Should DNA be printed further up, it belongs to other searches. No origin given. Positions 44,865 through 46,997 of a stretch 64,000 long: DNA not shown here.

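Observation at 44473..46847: A bacterial Elp3 homolog with an N-terminal extension is translationally coupled to folA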

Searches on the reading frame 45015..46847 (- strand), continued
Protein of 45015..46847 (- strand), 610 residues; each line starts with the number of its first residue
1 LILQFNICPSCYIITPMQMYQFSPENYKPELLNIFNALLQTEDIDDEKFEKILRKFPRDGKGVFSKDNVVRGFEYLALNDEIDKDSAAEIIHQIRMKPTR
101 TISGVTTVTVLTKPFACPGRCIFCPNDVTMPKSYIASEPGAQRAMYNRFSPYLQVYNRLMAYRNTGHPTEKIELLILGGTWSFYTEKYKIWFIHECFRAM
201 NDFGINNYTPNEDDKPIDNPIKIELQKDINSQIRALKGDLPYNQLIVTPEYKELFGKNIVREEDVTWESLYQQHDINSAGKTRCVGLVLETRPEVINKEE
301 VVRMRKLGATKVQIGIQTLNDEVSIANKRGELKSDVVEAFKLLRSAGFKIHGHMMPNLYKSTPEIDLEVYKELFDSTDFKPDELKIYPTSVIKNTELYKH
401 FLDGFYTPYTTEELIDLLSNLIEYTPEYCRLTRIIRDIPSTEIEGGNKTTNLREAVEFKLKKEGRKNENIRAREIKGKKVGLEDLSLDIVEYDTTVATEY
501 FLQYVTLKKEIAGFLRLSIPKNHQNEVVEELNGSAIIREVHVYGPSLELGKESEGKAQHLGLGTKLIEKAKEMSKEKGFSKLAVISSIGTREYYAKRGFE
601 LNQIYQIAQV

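Call 12: find_encoding_contigs(protein=P0001, flank=6000, max_places=4)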
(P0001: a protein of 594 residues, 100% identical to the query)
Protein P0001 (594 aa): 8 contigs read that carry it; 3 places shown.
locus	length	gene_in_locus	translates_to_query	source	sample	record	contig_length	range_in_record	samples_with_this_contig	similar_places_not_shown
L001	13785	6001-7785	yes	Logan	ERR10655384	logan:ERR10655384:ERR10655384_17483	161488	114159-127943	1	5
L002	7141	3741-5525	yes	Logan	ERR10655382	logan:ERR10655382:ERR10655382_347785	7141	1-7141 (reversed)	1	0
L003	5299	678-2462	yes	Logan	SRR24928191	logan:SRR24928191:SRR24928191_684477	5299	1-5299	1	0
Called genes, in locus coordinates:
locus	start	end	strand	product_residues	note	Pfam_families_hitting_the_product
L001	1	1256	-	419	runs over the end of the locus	PF12329:TMF_DNA_bd (weak), PF01551:Peptidase_M23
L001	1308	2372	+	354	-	PF01300:Sua5_yciO_yrdC, PF02367:TsaE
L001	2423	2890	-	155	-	-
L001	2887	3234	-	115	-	-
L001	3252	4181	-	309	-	-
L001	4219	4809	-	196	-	-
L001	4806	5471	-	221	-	PF13489:Methyltransf_23, PF03291:mRNA_G-N7_MeTrfase, PF05175:MTS (weak), PF13847:Methyltransf_31, PF08241:Methyltransf_11, PF08242:Methyltransf_12, PF13649:Methyltransf_25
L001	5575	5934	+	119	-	PF05635:23S_rRNA_IVP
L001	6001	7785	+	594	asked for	PF04055:Radical_SAM, PF16199:Radical_SAM_C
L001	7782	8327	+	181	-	PF00186:DHFR_1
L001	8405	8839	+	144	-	-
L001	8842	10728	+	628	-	PF00232:Glyco_hydro_1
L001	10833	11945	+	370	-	PF12728:HTH_17 (weak), PF01972:SDH_protease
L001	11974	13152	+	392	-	PF00266:Aminotran_5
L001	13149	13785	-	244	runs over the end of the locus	-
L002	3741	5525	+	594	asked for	PF04055:Radical_SAM, PF16199:Radical_SAM_C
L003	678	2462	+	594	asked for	PF04055:Radical_SAM, PF16199:Radical_SAM_C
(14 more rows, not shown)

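Call 16: find_related_loci(query=A1, collection=genome_contigs, flank=6000)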
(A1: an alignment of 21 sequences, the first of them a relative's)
Query A1 (594 aa) in genome_contigs; peptide patterns used: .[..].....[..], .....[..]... (x = any residue, [..] = any of these).
600 stretches matched a pattern (row limit reached: there are more); 589 encode a relative of the query (tblastn E <= 1e-3); the best 80 are kept; 80 distinct loci.
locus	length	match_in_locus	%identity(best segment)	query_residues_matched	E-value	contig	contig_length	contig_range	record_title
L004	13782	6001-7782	88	1-594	0e+0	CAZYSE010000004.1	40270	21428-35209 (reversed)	MAG TPA_asm: uncultured Candidatus Saccharibacteria bacterium isolate SRP286056_co1_293 genome assembly, contig: NODE_10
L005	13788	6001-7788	60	1-594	0e+0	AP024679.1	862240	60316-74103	MAG: Candidatus Dojkabacteria bacterium KatS3mg085 DNA, complete genome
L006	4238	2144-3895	57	1-590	0e+0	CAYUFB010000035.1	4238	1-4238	MAG TPA_asm: uncultured Candidatus Saccharibacteria bacterium isolate SRP167436_co1_363 genome assembly, contig: NODE_34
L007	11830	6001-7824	49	2-594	0e+0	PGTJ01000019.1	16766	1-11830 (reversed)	MAG: Phototrophicales bacterium isolate CP2_20G k99_102730, whole genome shotgun sequence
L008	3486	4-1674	52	26-594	0e+0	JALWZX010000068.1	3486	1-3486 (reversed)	MAG: candidate division WWE3 bacterium isolate T2_metabat1_scaf2bin.175 T2_NODE_69851_length_3486_cov_1.598095, whole ge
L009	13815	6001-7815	50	2-591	0e+0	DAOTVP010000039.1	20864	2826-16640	MAG TPA_asm: Anaerolineae bacterium isolate H110_65 489242, whole genome shotgun sequence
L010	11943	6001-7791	49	9-594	0e+0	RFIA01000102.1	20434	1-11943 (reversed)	MAG: Chloroflexi bacterium isolate J064 k99_257964, whole genome shotgun sequence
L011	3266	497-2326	50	4-594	0e+0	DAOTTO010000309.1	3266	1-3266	MAG TPA_asm: Anaerolineae bacterium isolate F11_13 k119_1492479, whole genome shotgun sequence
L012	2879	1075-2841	50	4-594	0e+0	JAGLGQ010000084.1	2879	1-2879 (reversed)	MAG: Candidatus Paceibacterota bacterium isolate RS_10_46 ROV157_10.bin.46.fa_84, whole genome shotgun sequence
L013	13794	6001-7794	48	4-590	0e+0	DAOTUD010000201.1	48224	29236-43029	MAG TPA_asm: Anaerolineae bacterium isolate F17_43 k129_2476692, whole genome shotgun sequence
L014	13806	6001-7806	48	4-594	0e+0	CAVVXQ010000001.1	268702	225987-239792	MAG: uncultured Chloroflexia bacterium isolate MFD05442.bin.2.222 genome assembly, contig: contig_2947, whole genome sho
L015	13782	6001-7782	48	9-591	0e+0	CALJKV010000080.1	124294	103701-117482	MAG TPA_asm: uncultured Chloroflexi bacterium isolate SRR6227243_bin.47_CONCOCT_v1.1_MAG genome assembly, contig: ERZ795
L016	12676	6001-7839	46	1-591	0e+0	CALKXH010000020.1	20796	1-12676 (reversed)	MAG: uncultured Anaerolineae bacterium isolate H1_Bin_METABAT__151_1 genome assembly, contig: c_000000155208, whole geno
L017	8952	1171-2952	50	6-590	0e+0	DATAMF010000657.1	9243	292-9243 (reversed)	MAG TPA_asm: Aggregatilineaceae bacterium isolate SMAG_U6983 k141_429707, whole genome shotgun sequence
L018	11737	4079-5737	52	31-594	0e+0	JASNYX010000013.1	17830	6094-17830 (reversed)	MAG: Patescibacteria group bacterium isolate PATE-7 HKU-EGSB-PATE-7_13, whole genome shotgun sequence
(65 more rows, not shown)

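Call 46: predict_structure(alignment_id=A1)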
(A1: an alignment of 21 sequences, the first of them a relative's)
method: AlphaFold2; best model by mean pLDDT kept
length: 594 residues; sequences in the alignment: 21
mean_pLDDT: 84.3   pTM: 0.82
mean pLDDT of the five models: 84.3, 84.3, 82.9, 82.5, 81.2
residues with pLDDT >= 90: 313; 70-90: 181; 50-70: 70; < 50: 30
segments of 3 or more residues with pLDDT < 50: 1-4, 81-84, 112-114, 116-120, 529-542
pLDDT, mean of each block of 10 residues (from residue 1): 61 92 83 86 78 85 89 75 59 83 69 48 72 90 79 88 85 96 85 61 55 68 71 77 86 96 92 93 97 93 92 89 97 94 95 97 96 82 93 93 97 86 71 82 94 89 80 97 97 93 96 96 78 38 74 97 96 93 95 96
secondary structure, 60 per line:
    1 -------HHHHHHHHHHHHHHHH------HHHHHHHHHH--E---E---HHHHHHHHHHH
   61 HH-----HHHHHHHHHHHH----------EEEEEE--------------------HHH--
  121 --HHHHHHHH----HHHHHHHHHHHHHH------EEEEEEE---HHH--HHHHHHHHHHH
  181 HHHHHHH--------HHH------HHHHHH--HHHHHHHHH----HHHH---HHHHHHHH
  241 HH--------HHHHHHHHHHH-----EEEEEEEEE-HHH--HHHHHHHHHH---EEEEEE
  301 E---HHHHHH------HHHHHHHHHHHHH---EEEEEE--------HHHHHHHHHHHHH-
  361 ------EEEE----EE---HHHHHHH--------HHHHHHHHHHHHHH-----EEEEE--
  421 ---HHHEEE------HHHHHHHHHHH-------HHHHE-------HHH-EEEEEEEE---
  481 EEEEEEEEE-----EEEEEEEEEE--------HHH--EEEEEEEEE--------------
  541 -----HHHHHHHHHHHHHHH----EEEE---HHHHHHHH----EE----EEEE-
elements in order: H8-23 H30-39 H50-62 H68-79 E90-95 H123-130 H135-148 E155-161 H170-187 H205-210 H213-221 H226-229 H233-242 H251-261 E267-275 H282-291 E295-301 H305-310 H317-329 E333-338 H347-359 E367-370 H380-386 H395-408 E414-418 E427-429 H436-446 H454-457 E470-477 E481-489 E495-504 E518-526 H546-560 E565-568 H572-579 E590-593

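Call 50: fold_search(model_id=the predicted structure, library=pdb)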
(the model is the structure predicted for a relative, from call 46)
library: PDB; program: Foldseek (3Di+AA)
matches with E <= 10: 997; with E <= 0.001: 65
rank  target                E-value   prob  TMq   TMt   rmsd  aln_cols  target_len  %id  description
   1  8ptx_C                3.0e-40  1.00  0.77  0.84   4.3       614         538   27  Cryo-EM structure of human Elp123 in complex with tRNA, acetyl-CoA, 5'-deoxyadenosine and methionine (released 2024-04-17)
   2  6iad                  3.5e-39  1.00  0.65  0.89   3.3       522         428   32  Apo crystal structure of archaeal Methanocaldococcus infernus Elp3 (del1-54) (released 2019-02-20)
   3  6ia8                  8.1e-39  1.00  0.65  0.90   3.3       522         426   32  Apo crystal structure of archaeal Methanocaldococcus infernus Elp3 (del1-19) (released 2019-02-20)
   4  8asw_C                4.2e-38  1.00  0.75  0.84   6.2       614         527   27  Cryo-EM structure of yeast Elp123 in complex with alanine tRNA (released 2022-12-07)
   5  6qk7_C                1.9e-37  1.00  0.68  0.91   2.9       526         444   29  Elongator catalytic subcomplex Elp123 lobe (released 2019-07-17)
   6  8asv_C                1.0e-35  1.00  0.68  0.86   4.0       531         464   29  Cryo-EM structure of yeast Elongator complex (released 2022-12-07)
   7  8pty_C                1.1e-35  1.00  0.66  0.89   3.9       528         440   28  Cryo-EM structure of human Elp123 in complex with 5'-deoxyadenosine and methionine (released 2024-04-17)
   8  8avg_C                1.3e-35  1.00  0.66  0.89   6.1       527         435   29  Cryo-EM structure of mouse Elp123 with bound SAM (released 2022-12-07)
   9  5l7l                  5.1e-35  1.00  0.61  0.90   3.8       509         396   30  Crystal Structure of Elp3 from Dehalococcoides mccartyi (390-407 GSGSG) (released 2016-08-03)
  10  5l7j                  1.0e-34  1.00  0.62  0.89   4.3       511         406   32  Crystal Structure of Elp3 from Dehalococcoides mccartyi (released 2016-08-03)
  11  6ia6                  5.1e-33  1.00  0.59  0.88   4.1       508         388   28  Crystal structure of the bacterial Dehalococcoides mccartyi Elp3 with desulfo-CoA (released 2019-02-20)
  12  8vdw_B                9.1e-06  1.00  0.29  0.48  18.1       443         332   12  X-Ray Crystal Structure of the biotin synthase from V. parvula (released 2024-01-24)
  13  4wcx_A                9.6e-06  1.00  0.30  0.37  17.2       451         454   10  Crystal structure of HydG: A maturase of the [FeFe]-hydrogenase (released 2015-02-04)
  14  8vdw_A                1.3e-05  1.00  0.30  0.50  18.0       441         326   12  X-Ray Crystal Structure of the biotin synthase from V. parvula (released 2024-01-24)
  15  8vcw                  1.3e-05  1.00  0.29  0.49  18.0       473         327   11  X-Ray Crystal Structure of the biotin synthase from B. obeum (released 2024-01-24)
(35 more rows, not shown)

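Call 73: list_cluster_members(proteins=[P0001, P0121, P0189])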
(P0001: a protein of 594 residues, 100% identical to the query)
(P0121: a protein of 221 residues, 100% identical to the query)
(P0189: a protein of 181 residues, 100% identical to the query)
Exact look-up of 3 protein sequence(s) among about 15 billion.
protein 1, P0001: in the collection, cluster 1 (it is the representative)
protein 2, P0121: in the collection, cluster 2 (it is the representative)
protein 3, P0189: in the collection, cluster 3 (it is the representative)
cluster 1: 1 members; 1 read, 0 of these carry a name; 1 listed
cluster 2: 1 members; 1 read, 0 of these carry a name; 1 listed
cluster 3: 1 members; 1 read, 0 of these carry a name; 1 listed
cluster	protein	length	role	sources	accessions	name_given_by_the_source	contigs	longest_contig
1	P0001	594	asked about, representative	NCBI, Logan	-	-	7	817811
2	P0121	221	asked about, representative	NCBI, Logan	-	-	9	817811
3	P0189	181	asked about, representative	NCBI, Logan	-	-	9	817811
